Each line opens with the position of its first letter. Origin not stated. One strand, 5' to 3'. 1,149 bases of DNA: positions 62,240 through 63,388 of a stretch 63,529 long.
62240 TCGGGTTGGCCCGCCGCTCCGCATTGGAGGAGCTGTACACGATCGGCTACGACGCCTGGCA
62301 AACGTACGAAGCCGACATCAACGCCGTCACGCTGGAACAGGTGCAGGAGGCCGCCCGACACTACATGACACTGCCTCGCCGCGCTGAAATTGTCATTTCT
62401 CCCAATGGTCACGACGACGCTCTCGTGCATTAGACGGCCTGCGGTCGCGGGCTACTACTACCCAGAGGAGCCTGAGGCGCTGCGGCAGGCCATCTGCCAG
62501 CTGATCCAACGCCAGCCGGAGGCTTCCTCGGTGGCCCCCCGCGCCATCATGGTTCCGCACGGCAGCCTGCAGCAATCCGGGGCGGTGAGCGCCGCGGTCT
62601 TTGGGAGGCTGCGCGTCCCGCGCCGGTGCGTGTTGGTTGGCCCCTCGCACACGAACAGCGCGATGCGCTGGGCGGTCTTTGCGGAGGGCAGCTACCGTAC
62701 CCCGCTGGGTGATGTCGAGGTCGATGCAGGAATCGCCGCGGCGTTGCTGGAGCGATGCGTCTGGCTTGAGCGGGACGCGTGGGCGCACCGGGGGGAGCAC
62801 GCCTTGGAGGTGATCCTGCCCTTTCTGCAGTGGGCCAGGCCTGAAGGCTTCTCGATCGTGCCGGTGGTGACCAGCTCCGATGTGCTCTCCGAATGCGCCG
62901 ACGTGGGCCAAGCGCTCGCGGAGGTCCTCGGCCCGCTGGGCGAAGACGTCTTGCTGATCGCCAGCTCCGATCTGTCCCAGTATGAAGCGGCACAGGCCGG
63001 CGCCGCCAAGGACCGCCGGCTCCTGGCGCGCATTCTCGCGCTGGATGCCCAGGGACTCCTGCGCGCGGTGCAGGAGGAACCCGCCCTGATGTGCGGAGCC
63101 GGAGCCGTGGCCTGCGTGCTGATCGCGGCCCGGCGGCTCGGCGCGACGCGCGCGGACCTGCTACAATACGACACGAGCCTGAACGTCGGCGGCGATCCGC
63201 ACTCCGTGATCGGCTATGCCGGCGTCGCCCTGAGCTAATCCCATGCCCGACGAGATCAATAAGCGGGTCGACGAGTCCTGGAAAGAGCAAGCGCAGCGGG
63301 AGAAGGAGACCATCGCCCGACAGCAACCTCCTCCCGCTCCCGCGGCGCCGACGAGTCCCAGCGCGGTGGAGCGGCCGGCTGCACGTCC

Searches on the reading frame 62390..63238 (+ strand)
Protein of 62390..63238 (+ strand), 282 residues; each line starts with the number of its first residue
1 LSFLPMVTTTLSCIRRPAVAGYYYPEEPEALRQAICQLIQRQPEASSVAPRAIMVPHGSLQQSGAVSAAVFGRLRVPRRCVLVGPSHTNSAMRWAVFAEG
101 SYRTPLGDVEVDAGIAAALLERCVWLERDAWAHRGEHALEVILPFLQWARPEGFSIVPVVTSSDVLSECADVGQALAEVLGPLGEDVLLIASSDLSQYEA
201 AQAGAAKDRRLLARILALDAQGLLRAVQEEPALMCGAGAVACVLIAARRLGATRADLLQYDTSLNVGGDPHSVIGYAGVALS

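Call 38: find_encoding_contigs(protein=window:62390-63238:+, flank=10000, max_places=4)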
Protein window:62390-63238:+ (282 aa): no gene with exactly this product is on record in the collection.
